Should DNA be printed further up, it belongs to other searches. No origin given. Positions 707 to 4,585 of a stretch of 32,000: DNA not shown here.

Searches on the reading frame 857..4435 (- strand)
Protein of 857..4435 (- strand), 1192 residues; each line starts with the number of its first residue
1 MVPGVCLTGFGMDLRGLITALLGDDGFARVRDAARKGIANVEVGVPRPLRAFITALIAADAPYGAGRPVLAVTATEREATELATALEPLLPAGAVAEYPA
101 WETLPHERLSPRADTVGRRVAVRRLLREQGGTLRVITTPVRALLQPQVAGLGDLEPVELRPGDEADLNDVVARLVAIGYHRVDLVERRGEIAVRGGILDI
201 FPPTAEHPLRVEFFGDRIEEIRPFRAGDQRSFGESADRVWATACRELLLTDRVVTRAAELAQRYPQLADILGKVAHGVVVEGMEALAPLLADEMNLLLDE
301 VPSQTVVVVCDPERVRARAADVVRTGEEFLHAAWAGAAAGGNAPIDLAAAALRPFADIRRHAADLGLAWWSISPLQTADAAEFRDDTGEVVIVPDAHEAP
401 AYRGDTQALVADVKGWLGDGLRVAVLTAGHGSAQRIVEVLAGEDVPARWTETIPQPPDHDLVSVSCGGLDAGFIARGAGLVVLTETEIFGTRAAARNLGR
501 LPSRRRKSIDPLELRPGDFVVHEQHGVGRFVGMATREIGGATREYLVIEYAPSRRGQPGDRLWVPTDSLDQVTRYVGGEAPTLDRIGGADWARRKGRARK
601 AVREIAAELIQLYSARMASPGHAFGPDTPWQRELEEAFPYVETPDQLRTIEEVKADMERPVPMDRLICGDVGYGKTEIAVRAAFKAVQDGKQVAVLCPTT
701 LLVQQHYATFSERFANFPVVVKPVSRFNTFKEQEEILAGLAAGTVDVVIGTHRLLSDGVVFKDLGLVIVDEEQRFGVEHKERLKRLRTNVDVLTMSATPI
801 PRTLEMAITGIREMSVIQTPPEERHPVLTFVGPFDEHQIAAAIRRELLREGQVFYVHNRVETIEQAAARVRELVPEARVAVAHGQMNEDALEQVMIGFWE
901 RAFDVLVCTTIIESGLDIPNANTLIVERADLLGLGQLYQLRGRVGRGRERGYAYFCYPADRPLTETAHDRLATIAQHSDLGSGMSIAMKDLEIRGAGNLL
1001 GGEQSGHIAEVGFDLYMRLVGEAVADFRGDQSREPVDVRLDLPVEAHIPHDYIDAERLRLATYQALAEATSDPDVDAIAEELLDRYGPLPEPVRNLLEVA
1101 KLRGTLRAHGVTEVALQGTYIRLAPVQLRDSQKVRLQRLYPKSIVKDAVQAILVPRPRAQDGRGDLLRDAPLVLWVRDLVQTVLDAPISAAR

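Call 8: search_protein_families(library=pfam, proteins=[window:857-4435:-], max_evalue=0.001)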
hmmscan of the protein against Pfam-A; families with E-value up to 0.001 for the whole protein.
window:857-4435:- (1192 aa): 7 families
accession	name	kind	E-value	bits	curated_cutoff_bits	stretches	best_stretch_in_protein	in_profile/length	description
PF00270.35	DEAD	-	1.4e-25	90.4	26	1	643-805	1-165/167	DEAD/DEAH box helicase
PF03461.20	TRCF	-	3.3e-22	79.1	25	1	1042-1124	1-83/95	TRCF domain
PF17757.6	UvrB_inter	-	2.6e-21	76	22.9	1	157-234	1-79/91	UvrB interaction domain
PF02559.22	CarD_TRCF_RID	-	2.8e-19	69.4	23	1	514-576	1-57/57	CarD-like/TRCF RID domain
PF00271.37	Helicase_C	-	2.6e-18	66.7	23.5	1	846-946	9-108/110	Helicase conserved C-terminal domain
PF04851.21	ResIII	-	8.8e-07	29.4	22.5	1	645-799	7-162/164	Type III restriction enzyme, res subunit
PF22590.2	Cas3-like_C_2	-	9.8e-05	23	27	1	851-948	3-105/106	CRISPR-associated nuclease/helicase Cas3, C-terminal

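Call 54: find_homologous_proteins(query=window:857-4435:-, max_evalue=1e-50)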
Query window:857-4435:- (1192 aa): 7938 proteins with E <= 1e-50 among 8000 candidates; the best 120 are listed.
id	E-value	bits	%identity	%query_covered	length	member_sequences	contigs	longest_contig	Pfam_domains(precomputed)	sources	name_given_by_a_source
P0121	0.0e+0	2648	100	100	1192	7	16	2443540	PF02559.23,PF00270.36,PF17757.7,PF03461.21,PF00271.38,PF04851.22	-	-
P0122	0.0e+0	2040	79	98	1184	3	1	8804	PF02559.23,PF00270.36,PF17757.7,PF03461.21,PF00271.38,PF22590.3,PF04851.22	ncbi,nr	ncbi:MAG: transcription-repair coupling factor [Acidothermus sp.]|nr:transcription-repair coupling f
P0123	0.0e+0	1902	74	97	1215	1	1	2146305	PF02559.23,PF00270.36,PF17757.7,PF03461.21,PF00271.38,PF04851.22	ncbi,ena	-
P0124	0.0e+0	1895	74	97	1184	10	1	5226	PF02559.23,PF00270.36,PF17757.7,PF03461.21,PF00271.38,PF22590.3,PF04851.22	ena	-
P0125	0.0e+0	1891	73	99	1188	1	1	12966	PF02559.23,PF00270.36,PF17757.7,PF03461.21,PF00271.38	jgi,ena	-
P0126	0.0e+0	1891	73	99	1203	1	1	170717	PF02559.23,PF00270.36,PF17757.7,PF03461.21,PF00271.38,PF04851.22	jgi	jgi:transcription-repair coupling factor (superfamily II helicase)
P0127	0.0e+0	1890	73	98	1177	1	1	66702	PF02559.23,PF00270.36,PF17757.7,PF03461.21,PF00271.38,PF04851.22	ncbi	-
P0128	0.0e+0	1890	73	99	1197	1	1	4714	PF02559.23,PF00270.36,PF17757.7,PF03461.21,PF00271.38,PF04851.22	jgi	jgi:transcription-repair coupling factor (superfamily II helicase)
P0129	0.0e+0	1887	73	99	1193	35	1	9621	PF02559.23,PF00270.36,PF17757.7,PF03461.21,PF00271.38,PF04851.22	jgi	jgi:transcription-repair coupling factor (superfamily II helicase)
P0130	0.0e+0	1886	74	98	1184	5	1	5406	PF02559.23,PF00270.36,PF17757.7,PF03461.21,PF00271.38,PF22590.3,PF04851.22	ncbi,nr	ncbi:MAG TPA: transcription-repair coupling factor [Acidothermaceae bacterium]|nr:transcription-repa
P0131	0.0e+0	1884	72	99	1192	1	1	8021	PF02559.23,PF00270.36,PF17757.7,PF03461.21,PF00271.38,PF22590.3,PF04851.22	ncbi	ncbi:MAG: transcription-repair coupling factor [Acidothermaceae bacterium]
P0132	0.0e+0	1880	72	98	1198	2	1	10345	PF02559.23,PF00270.36,PF17757.7,PF03461.21,PF00271.38,PF04851.22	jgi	jgi:transcription-repair coupling factor (superfamily II helicase)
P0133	0.0e+0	1879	72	99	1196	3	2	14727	PF02559.23,PF00270.36,PF17757.7,PF03461.21,PF00271.38,PF04851.22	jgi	-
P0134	0.0e+0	1878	72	99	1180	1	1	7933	PF02559.23,PF00270.36,PF17757.7,PF03461.21,PF00271.38,PF04851.22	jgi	jgi:transcription-repair coupling factor (superfamily II helicase)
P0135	0.0e+0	1875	72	98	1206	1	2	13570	PF02559.23,PF00270.36,PF17757.7,PF03461.21,PF00271.38,PF22590.3,PF04851.22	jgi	-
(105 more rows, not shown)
